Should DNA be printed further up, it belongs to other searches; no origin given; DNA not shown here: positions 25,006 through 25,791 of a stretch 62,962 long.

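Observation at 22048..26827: Sigma-54-driven six-gene operon: two oversized divergent family III CoA-transferase paralogs plus four small Cys/Trp-rich proteins of no recognisable family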

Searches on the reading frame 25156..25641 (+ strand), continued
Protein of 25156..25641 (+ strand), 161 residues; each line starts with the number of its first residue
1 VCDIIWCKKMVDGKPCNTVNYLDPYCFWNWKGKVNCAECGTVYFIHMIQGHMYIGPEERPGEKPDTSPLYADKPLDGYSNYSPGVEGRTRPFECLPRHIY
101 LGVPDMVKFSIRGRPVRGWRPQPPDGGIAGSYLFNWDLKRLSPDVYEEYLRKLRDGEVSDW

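Call 49: fold_search(model_id=the predicted structure, library=pdb)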
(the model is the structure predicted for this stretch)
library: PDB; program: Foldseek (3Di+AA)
matches with E <= 10: 59; with E <= 0.001: 0
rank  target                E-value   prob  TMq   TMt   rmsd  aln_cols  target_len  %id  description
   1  6h6o_B                1.3e+00  0.12  0.17  0.21   4.3        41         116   10  UbiJ-SCP2 Ubiquinone synthesis protein (released 2019-02-13)
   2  8hxx_N                2.2e+00  0.02  0.12  0.08  16.1       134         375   13  Cryo-EM structure of the histone deacetylase complex Rpd3S (released 2023-09-27)
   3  6h6n_A                2.3e+00  0.08  0.17  0.20   4.3        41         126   10  UbiJ-SCP2 Ubiquinone synthesis protein (released 2019-02-13)
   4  8hxy_N                2.5e+00  0.02  0.12  0.06  15.7        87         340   13  Cryo-EM structure of the histone deacetylase complex Rpd3S in complex with nucleosome (released 2023-09-27)
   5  3hgv_B                2.5e+00  0.01  0.11  0.07   9.2        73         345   15  Structure of Phenazine Antibiotic Biosynthesis Protein (released 2010-04-28)
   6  6h6o_A                2.6e+00  0.08  0.17  0.20   4.4        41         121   10  UbiJ-SCP2 Ubiquinone synthesis protein (released 2019-02-13)
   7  3cnu                  2.6e+00  0.04  0.14  0.17   5.7        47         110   19  Crystal structure of the predicted coding region AF_1534 from Archaeoglobus fulgidus (released 2008-04-15)
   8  6h6n_B                3.0e+00  0.08  0.17  0.21   4.3        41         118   10  UbiJ-SCP2 Ubiquinone synthesis protein (released 2019-02-13)
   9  6h6p_A                3.2e+00  0.08  0.17  0.21   4.4        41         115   10  UbiJ-SCP2 Ubiquinone synthesis protein (released 2019-02-13)
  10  6h6p_D                3.4e+00  0.08  0.17  0.22   4.2        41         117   10  UbiJ-SCP2 Ubiquinone synthesis protein (released 2019-02-13)
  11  8jho_N                3.6e+00  0.02  0.12  0.06  15.8        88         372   12  Cryo-EM structure of the histone deacetylase complex Rpd3S in complex with di-nucleosome (released 2023-09-27)
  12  2e2z_MODEL_1_A        3.8e+00  0.12  0.20  0.30   3.2        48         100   21  Solution NMR structure of yeast Tim15, co-chaperone of mitochondrial Hsp70 (released 2007-10-09)
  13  6h6p_C                3.8e+00  0.08  0.17  0.22   4.2        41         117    7  UbiJ-SCP2 Ubiquinone synthesis protein (released 2019-02-13)
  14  8z4o_A                3.8e+00  0.01  0.10  0.06  45.1       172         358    9  MERS-CoV post-fusion S ectodomain trimer (released 2025-10-22)
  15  7vnc_V                4.1e+00  0.01  0.10  0.12  12.4        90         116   14  Structure of the SARS-CoV-2 spike glycoprotein in complex with a human single domain antibody n3113 (UDD-state, state  (released 2021-11-24)
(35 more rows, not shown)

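Call 68: search_protein_families(library=padloc, proteins=[window:25156-25641:+], max_evalue=0.01)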
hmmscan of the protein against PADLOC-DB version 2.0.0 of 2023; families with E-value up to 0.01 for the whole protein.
window:25156-25641:+ (161 aa): 0 families

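Call 70: search_protein_representatives(alignment_id=A1)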
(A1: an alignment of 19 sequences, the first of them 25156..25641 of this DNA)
Query: 19 sequences, 155 profile positions. Proteins with E-value up to 0.001 (for the whole library): 58; up to 1e-10: 40; up to 1e-30: 8. The best 58 are listed.
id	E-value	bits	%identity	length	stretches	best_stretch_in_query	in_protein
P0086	1.7e-79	281.4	-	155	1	1-155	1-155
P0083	1.1e-64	233.3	-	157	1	1-120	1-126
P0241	6.8e-58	211.3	-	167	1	1-152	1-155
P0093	3.0e-50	186.5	-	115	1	41-155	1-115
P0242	5.9e-47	175.8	-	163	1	3-149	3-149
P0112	1.4e-46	174.6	-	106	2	80-155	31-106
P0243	1.9e-40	154.6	-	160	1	6-142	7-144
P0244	4.2e-33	130.8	-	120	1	1-74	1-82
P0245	2.0e-27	112.3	-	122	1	36-118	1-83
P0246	1.8e-26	109.2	-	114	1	6-93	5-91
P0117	2.2e-26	108.9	-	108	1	1-55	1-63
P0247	6.3e-24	101.0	-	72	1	1-50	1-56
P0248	2.7e-23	98.9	-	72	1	1-51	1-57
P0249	5.8e-21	91.4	-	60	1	41-101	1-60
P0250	4.3e-19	85.3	-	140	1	5-125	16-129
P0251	2.2e-15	73.2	-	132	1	4-121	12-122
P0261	2.0e-12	63.6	-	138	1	5-112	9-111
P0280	1.8e-06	44.3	-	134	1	4-132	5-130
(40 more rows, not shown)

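Call 72: find_encoding_contigs(protein=P0250, flank=8000, max_places=2)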
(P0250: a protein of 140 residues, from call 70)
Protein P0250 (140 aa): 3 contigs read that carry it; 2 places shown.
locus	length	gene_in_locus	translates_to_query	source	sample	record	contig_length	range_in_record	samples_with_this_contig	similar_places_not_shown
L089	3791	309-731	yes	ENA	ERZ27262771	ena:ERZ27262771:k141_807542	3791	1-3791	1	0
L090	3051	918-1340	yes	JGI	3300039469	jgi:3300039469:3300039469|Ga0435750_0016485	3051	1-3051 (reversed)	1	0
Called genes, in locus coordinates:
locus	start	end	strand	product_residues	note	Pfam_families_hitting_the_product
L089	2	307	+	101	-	?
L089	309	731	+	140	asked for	-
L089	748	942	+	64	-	-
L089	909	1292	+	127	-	-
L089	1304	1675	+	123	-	-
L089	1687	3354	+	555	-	PF00501:AMP-binding, PF13193:AMP-binding_C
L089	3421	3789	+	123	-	?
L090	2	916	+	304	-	?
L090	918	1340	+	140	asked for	-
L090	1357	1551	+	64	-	-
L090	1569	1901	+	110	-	-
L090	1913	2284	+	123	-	-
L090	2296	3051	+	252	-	?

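Call 73: find_encoding_contigs(protein=P0251, flank=10000, max_places=2)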
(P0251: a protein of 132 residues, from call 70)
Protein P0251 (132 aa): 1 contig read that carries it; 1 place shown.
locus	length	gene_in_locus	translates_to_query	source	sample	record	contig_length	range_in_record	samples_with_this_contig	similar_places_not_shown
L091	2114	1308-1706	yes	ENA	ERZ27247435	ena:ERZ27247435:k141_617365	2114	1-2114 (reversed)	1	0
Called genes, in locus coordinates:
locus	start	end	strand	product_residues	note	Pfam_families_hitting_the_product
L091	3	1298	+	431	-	?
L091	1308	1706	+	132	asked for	-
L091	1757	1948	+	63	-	-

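Call 74: find_encoding_contigs(protein=P0261, flank=10000, max_places=2)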
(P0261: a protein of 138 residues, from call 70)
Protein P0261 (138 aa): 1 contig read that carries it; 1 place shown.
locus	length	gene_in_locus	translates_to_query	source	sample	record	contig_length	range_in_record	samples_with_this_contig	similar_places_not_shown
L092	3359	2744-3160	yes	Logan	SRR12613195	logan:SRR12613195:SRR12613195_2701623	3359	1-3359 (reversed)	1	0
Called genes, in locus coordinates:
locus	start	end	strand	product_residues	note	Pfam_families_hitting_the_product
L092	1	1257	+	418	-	?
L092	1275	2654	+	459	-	PF02515:CoA_transf_3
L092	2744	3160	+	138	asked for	-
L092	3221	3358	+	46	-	?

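Call 79: find_related_loci(query=A7, collection=metagenome_contigs, flank=10000)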
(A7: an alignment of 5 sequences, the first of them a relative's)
Query A7 (140 aa) in metagenome_contigs; peptide patterns used: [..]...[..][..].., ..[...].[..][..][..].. (x = any residue, [..] = any of these).
499 stretches matched a pattern; 407 encode a relative of the query (tblastn E <= 1e-3); the best 80 are kept; 80 distinct loci.
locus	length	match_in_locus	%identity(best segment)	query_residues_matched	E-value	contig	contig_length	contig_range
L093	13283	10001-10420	99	1-140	8e-92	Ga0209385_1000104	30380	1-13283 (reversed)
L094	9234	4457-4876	99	1-140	1e-91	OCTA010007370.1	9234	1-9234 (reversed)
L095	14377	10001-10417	92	1-139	3e-86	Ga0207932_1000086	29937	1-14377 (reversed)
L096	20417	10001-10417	92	1-139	3e-86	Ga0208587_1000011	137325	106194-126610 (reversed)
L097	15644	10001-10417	91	1-139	1e-85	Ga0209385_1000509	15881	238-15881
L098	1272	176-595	91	1-140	2e-91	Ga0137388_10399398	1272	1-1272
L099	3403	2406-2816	92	1-139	7e-85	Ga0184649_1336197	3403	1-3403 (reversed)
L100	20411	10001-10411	92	1-139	3e-84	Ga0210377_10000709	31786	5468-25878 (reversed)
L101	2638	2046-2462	90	1-139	2e-85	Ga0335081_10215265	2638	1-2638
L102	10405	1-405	91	5-139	3e-82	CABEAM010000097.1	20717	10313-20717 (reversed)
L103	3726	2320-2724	91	5-139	1e-82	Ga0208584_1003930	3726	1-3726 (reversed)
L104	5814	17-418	91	7-140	7e-82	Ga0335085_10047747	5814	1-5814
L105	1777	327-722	91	9-140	2e-84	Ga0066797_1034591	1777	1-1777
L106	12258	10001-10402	88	7-140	2e-80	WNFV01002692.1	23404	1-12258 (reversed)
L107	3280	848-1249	88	7-140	7e-81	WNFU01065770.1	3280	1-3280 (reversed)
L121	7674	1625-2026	87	7-139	6e-76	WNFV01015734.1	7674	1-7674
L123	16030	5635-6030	85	9-140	4e-75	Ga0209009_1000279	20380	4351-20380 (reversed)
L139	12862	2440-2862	77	1-140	2e-70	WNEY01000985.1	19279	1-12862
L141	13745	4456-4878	77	1-140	1e-69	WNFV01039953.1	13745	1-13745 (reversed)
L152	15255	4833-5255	77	1-140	1e-69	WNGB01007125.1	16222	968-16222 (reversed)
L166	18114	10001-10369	51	11-134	1e-39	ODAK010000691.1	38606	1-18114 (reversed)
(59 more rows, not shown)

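Call 83: search_protein_families(library=pfam, proteins=[L141:358-1623:+, L096:14266-16293:-, L139:7353-8051:+, L121:5114-6742:-, L095:4292-5509:-, L152:10569-11537:-, L100:16776-17729:-, L123:9704-11437:+, L152:7972-9267:+, L166:13451-14197:+], max_evalue=0.00001)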
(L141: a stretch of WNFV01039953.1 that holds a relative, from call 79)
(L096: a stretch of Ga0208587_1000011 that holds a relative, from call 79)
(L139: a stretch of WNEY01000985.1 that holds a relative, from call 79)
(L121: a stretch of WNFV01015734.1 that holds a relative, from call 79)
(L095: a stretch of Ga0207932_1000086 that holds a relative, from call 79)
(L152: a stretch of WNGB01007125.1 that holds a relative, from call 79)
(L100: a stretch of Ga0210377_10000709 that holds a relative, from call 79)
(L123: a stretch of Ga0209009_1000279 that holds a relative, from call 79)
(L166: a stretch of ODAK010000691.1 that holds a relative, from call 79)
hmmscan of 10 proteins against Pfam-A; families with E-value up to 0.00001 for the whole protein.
L141:358-1623:+ (421 aa): 1 family
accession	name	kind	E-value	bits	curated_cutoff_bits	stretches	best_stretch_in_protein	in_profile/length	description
PF07690.21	MFS_1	-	1.7e-48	165.8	33.4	2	38-374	14-345/347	Major Facilitator Superfamily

L096:14266-16293:- (675 aa): 5 families
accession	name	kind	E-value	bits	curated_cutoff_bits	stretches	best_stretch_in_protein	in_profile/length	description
PF13549.11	ATP-grasp_5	-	9.4e-73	244.7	27.6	1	455-670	4-221/221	ATP-grasp domain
PF13607.11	Succ_CoA_lig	-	7.2e-52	175.2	27.4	1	153-288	1-138/138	Succinyl-CoA ligase like flavodoxin domain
PF13380.12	CoA_binding_2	-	1.8e-24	86.9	22.8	1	15-138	4-115/116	CoA binding domain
PF02629.25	CoA_binding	-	1.1e-09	39.4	22.3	1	14-101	6-96/97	CoA binding domain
PF19045.5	Ligase_CoA_2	-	1.3e-09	38.7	23.7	1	300-365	2-67/162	Ligase-CoA domain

L139:7353-8051:+ (232 aa): 3 families
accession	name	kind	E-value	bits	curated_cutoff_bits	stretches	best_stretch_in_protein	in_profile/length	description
PF00561.26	Abhydrolase_1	-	1.5e-10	41.6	25.8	1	2-157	5-160/245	alpha/beta hydrolase fold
PF12697.13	Abhydrolase_6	-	3.2e-10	41.5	26.3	1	3-220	4-217/217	Alpha/beta hydrolase family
PF12146.15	Hydrolase_4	-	1e-08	35.2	27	0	33-117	39-125/239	Serine aminopeptidase, S33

L121:5114-6742:- (542 aa): 0 families

L095:4292-5509:- (405 aa): 0 families

L152:10569-11537:- (322 aa): 1 family
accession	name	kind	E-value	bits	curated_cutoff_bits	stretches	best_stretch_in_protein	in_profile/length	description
PF01136.24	Peptidase_U32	-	4.5e-36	124.7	22.4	1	78-292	6-213/233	Peptidase family U32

L100:16776-17729:- (317 aa): 1 family
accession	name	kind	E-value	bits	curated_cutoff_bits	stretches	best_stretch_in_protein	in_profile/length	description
PF01136.24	Peptidase_U32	-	2e-36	125.9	22.4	1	75-294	1-231/233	Peptidase family U32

L123:9704-11437:+ (577 aa): 2 families
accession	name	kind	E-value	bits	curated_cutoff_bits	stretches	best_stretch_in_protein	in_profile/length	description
PF00005.33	ABC_tran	-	1.1e-27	97.7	25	1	371-511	1-137/137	ABC transporter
PF02653.21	BPD_transp_2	-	5.3e-14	52.4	26.8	1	69-327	4-266/269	Branched-chain amino acid transport system / permease component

L152:7972-9267:+ (431 aa): 1 family
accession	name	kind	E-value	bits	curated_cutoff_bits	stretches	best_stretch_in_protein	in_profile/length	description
PF00171.27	Aldedh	-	8.9e-60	203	23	1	5-360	40-415/461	Aldehyde dehydrogenase family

L166:13451-14197:+ (248 aa): 0 families

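Call 92: search_protein_families(library=ncbifam, proteins=[L141:358-1623:+, L001:12815-14050:-, L096:14266-16293:-, L139:7353-8051:+, L152:10569-11537:-, L100:16776-17729:-, L152:7972-9267:+, L001:18074-18913:+, L121:5114-6742:-, L095:4292-5509:-], max_evalue=0.000001)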
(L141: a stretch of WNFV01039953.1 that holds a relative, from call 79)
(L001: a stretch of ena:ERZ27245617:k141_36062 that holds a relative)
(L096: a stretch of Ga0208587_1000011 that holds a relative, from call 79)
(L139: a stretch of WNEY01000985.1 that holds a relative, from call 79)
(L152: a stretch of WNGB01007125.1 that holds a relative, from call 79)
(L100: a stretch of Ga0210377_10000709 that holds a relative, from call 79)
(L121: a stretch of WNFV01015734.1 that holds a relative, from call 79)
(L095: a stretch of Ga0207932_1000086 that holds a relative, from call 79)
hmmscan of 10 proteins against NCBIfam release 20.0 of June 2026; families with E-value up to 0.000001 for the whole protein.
L141:358-1623:+ (421 aa): 10 families
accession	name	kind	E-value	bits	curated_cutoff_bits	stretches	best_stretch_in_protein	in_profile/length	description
NF049980.1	SfMCT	equivalog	6.7e-120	400.2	320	1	20-399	1-378/378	L-lactate MFS transporter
TIGR00890.1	2A0111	subfamily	3.2e-74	250.2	374.85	1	20-405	2-376/377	oxalate/formate antiport family MFS transporter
TIGR04259.1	oxa_formateAnti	equivalog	1.4e-63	215.1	335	1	20-409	1-390/405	oxalate/formate MFS antiporter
NF038246.1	bile_salt_MFS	equivalog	6.5e-19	68.1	400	1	42-405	27-398/408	conjugated bile salt MFS transporter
TIGR00895.1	2A0115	subfamily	1.8e-17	63.3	418.55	1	37-198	33-193/398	aromatic acid/H+ symport family MFS transporter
TIGR00880.1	2_A_01_02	superfamily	6.9e-15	55.4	131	2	62-198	5-139/141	multidrug resistance protein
TIGR00881.1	2A0104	subfamily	2e-14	53.4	407.75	1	48-203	22-177/379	phosphoglycerate transporter protein PgtP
TIGR00892.1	2A0113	subfamily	9.6e-14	50.9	586.1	1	22-409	18-419/455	monocarboxylate transporter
TIGR00893.1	2A0114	subfamily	7.6e-12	44.9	395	1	44-405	17-393/399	D-galactonate transporter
NF053813.1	MFS_TcaB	equivalog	1.1e-08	34.3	475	1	243-408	16-178/396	putative multidrug effflux MFS transporter TcaB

L001:12815-14050:- (411 aa): 4 families
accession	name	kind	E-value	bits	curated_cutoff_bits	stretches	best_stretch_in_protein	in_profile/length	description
NF049980.1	SfMCT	equivalog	7e-93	311.3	320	1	3-390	1-378/378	L-lactate MFS transporter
TIGR00890.1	2A0111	subfamily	2.2e-65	221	374.85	1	3-396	1-376/377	oxalate/formate antiport family MFS transporter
TIGR04259.1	oxa_formateAnti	equivalog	1.1e-55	189.1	335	1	3-400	1-390/405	oxalate/formate MFS antiporter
NF038246.1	bile_salt_MFS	equivalog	9.8e-08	31.3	400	0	127-394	122-396/408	conjugated bile salt MFS transporter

L096:14266-16293:- (675 aa): 6 families
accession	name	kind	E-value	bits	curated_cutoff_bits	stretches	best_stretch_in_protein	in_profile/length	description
NF045494.1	AcCoALig_Archglob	equivalog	3.1e-150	501.7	1200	2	5-435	218-661/665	acetate--CoA ligase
NF045493.1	HydDutCoALig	equivalog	1e-141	473.9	1300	2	7-366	5-369/698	4-hydroxybutyrate--CoA ligase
NF045492.1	HydPropCoALig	equivalog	8.2e-136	454.1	1300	2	5-376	248-628/700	3-hydroxypropionate--CoA ligase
TIGR02717.1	AcCoA-syn-alpha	equivalog_domain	6.4e-130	433.8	567.15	1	5-433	1-443/447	acetate--CoA ligase alpha subunit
NF004230.0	PRK05678.1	equivalog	3.4e-19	69.1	336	1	46-243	39-239/291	succinate--CoA ligase subunit alpha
TIGR01019.1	sucCoAalpha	subfamily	9e-17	61.4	353.2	1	48-244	41-238/286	succinate--CoA ligase subunit alpha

L139:7353-8051:+ (232 aa): 6 families
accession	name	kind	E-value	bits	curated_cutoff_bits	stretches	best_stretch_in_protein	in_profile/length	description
NF050089.1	i_nPHAscl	equivalog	2.5e-09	36.6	300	1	164-225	227-288/288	intracellular short-chain-length polyhydroxyalkanoate depolymerase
TIGR02427.1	protocat_pcaD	equivalog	7.4e-09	35.4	255.85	0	157-225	183-250/251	3-oxoadipate enol-lactonase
TIGR01250.1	pro_imino_pep_2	subfamily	5.4e-08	32.7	167.65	0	155-225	219-287/288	proline iminopeptidase-family hydrolase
NF007954.0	PRK10673.1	equivalog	7.4e-08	32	399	1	161-226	189-253/255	esterase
TIGR03695.1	menH_SHCHC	equivalog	1.4e-07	31.2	208.55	0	158-225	186-251/252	2-succinyl-6-hydroxy-2,4-cyclohexadiene-1-carboxylate synthase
NF045948.1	ProImpepThrmp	equivalog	9e-07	28.6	500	0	156-228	220-290/291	proline iminopeptidase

L152:10569-11537:- (322 aa): 2 families
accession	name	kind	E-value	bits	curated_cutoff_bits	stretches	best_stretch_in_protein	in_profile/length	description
NF011996.0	PRK15452.1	equivalog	3.2e-38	131.7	534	1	3-180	6-184/449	prephenate-dependent tRNA uridine(34) hydroxylase TrhP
NF047963.1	quinone_UbiU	equivalog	1.1e-34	120.1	440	1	2-180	1-182/331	ubiquinone anaerobic biosynthesis protein UbiU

L100:16776-17729:- (317 aa): 4 families
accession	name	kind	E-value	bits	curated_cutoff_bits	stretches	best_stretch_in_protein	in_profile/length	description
NF011996.0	PRK15452.1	equivalog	3.2e-23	82.3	534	1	13-184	14-186/449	prephenate-dependent tRNA uridine(34) hydroxylase TrhP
NF047965.1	quinone_UbiV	equivalog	5e-22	78.7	275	1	24-297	28-292/292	ubiquinone anaerobic biosynthesis protein UbiV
NF011991.0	PRK15447.1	equivalog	8.1e-21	74.7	283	1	24-298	29-298/302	U32 family peptidase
NF047963.1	quinone_UbiU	equivalog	2.2e-14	53.4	440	1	46-181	45-181/331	ubiquinone anaerobic biosynthesis protein UbiU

L152:7972-9267:+ (431 aa): 40 families (the best 25 are shown)
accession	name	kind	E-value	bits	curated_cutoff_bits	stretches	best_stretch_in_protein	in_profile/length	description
NF040648.1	lactal_redase_Meth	equivalog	1e-41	143.4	650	1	180-351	233-403/463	lactaldehyde dehydrogenase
NF047626.1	SulfactDhSafD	equivalog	1.6e-40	139.5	700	1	177-349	221-393/454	sulfoacetaldehyde dehydrogenase SafD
NF006915.0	PRK09406.1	equivalog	1.8e-40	139.2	730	1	12-355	41-402/457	NADP-dependent succinic semialdehyde dehydrogenase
TIGR01780.1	SSADH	subfamily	2.5e-40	138.7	646.35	1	182-349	221-392/448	succinate-semialdehyde dehydrogenase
NF006916.0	PRK09407.1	equivalog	9.4e-39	133.4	521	1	187-406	263-471/526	succinic semialdehyde dehydrogenase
NF009725.0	PRK13252.1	equivalog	3e-37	128.2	593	1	181-349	244-419/488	betaine-aldehyde dehydrogenase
TIGR01804.1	BADH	equivalog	3.6e-37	127.9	668.6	1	182-349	237-411/467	betaine-aldehyde dehydrogenase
TIGR02299.1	HpaE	equivalog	8.1e-37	126.9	638.35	1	157-349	214-416/488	5-carboxymethyl-2-hydroxymuconate semialdehyde dehydrogenase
NF010000.0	PRK13473.1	subfamily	1.1e-36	126.5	615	1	9-349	54-412/475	aminobutyraldehyde dehydrogenase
TIGR03216.1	OH_muco_semi_DH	equivalog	1.9e-36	125.7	693.25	1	154-350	216-420/481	2-hydroxymuconic semialdehyde dehydrogenase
NF040869.1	G3PDH_Arch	equivalog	2.8e-36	125.3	780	1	136-353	216-434/502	NADP-dependent glyceraldehyde-3-phosphate dehydrogenase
NF010575.0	PRK13968.1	equivalog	8.7e-33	114.1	855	1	143-367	190-415/462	succinate-semialdehyde dehydrogenase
NF008415.0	PRK11241.1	equivalog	2.3e-32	112.3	828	1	182-348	250-419/482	NADP-dependent succinate-semialdehyde dehydrogenase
NF040792.1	glyc_ald_dh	equivalog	4.8e-32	111.5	760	1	133-351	191-415/488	D-glyceraldehyde dehydrogenase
NF002852.0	PRK03137.1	subfamily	1e-31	110.3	648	1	106-353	197-453/514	L-glutamate gamma-semialdehyde dehydrogenase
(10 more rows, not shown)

L001:18074-18913:+ (279 aa): 0 families

L121:5114-6742:- (542 aa): 0 families

L095:4292-5509:- (405 aa): 1 family
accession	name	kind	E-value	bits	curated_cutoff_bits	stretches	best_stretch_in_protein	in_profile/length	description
NF040900.1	porin_ExtI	equivalog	7.8e-32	110.6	150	1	38-394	21-393/403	selenite/tellurite reduction operon porin ExtI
